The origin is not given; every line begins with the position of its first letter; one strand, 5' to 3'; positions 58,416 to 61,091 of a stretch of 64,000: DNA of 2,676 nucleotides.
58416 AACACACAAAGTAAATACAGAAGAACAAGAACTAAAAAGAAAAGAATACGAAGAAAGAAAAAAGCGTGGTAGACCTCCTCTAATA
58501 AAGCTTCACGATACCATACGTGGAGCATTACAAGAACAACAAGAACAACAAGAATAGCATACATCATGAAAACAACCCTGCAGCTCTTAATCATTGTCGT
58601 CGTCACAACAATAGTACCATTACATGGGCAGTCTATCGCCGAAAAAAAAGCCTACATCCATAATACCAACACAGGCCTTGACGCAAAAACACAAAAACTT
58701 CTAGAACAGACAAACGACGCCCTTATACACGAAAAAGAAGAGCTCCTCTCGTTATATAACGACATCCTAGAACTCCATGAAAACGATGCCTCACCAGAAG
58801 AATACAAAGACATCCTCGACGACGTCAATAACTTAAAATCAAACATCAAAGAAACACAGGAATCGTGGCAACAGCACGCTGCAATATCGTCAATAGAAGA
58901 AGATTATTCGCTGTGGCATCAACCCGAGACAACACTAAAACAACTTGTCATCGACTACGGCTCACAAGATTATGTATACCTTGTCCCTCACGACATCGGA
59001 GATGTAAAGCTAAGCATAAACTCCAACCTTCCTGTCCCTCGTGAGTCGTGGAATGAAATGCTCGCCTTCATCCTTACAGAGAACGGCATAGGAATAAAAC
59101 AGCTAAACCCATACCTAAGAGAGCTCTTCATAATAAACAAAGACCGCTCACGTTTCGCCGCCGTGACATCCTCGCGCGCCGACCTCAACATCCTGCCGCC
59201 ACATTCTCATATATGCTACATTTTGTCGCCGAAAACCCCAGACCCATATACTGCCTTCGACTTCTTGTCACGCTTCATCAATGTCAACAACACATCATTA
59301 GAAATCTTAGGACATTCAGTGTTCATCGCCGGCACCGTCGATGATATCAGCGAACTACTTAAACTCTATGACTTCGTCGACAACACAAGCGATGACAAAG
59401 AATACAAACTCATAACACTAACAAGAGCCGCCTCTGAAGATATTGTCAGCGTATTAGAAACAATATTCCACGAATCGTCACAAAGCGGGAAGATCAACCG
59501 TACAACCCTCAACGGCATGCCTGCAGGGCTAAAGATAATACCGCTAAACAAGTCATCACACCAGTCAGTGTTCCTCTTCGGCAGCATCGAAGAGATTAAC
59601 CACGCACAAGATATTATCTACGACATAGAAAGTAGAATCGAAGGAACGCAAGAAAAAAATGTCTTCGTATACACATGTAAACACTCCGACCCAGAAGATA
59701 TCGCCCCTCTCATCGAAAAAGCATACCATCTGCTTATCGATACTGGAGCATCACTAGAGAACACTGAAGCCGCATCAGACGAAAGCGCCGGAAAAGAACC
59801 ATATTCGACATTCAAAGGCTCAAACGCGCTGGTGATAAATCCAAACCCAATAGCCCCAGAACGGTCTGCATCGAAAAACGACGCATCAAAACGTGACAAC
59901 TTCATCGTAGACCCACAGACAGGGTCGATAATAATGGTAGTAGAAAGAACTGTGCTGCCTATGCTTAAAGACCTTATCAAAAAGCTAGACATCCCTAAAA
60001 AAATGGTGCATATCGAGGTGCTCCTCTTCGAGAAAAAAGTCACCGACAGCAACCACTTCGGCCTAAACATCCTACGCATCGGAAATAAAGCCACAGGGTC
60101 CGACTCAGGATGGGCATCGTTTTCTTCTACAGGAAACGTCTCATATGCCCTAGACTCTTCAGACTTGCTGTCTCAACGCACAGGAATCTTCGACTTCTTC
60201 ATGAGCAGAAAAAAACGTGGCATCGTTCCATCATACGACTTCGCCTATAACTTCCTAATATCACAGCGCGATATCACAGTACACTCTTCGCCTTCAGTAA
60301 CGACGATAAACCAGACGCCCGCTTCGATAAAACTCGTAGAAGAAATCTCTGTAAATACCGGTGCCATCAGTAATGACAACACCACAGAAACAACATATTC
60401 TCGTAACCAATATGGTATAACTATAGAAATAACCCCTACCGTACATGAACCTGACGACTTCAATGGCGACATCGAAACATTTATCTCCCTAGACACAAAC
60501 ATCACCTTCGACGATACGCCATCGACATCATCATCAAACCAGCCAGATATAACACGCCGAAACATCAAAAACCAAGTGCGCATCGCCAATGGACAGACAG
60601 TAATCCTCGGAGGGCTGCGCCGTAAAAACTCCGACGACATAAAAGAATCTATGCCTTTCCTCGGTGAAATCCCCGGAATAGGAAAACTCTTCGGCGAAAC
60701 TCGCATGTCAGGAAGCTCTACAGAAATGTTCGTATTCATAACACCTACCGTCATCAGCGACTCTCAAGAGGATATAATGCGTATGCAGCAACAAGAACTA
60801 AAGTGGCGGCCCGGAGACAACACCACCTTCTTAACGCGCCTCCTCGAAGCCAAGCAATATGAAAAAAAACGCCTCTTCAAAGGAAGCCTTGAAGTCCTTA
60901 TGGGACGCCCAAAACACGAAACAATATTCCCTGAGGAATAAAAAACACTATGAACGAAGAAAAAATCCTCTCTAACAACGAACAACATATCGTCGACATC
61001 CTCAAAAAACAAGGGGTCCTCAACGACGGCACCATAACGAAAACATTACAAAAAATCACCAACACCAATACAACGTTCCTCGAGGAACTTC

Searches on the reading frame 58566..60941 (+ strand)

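Call 48: search_protein_families(library=ncbifam, proteins=[window:58566-60941:+], max_evalue=1e-10)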
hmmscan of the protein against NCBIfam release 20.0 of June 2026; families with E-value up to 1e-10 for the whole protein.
window:58566-60941:+ (791 aa): 8 families
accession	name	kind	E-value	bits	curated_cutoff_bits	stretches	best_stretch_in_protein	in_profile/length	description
TIGR02517.1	type_II_gspD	equivalog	6.6e-63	213.1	351.35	1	248-735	131-595/600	type II secretion system secretin GspD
TIGR02515.1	IV_pilus_PilQ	subfamily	2.8e-31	109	284.35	1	440-730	131-427/428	type IV pilus secretin PilQ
TIGR02519.1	pilus_MshL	equivalog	4e-31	108.1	250.2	1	447-730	2-290/290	pilus (MSHA type) biogenesis protein MshL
TIGR02516.1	type_III_yscC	equivalog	6.5e-23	81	238.45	1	436-731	191-462/463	type III secretion system outer membrane ring subunit SctC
NF010083.0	PRK13568.1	equivalog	1.1e-18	67.2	554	1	441-731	149-418/419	DNA uptake porin HofQ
NF007851.2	PRK10560.1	exception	4.3e-16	58.7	598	1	436-731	136-410/412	DNA uptake porin HofQ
NF011873.0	PRK15346.1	equivalog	5.5e-13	48.4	524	1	432-730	223-494/499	EscC/YscC/HrcC family type III secretion system outer membrane ring protein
NF042912.1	Amuc_1098_fam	equivalog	3.2e-12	45.3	750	1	609-731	672-797/805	Amuc_1098 family type IV pilus outer membrane protein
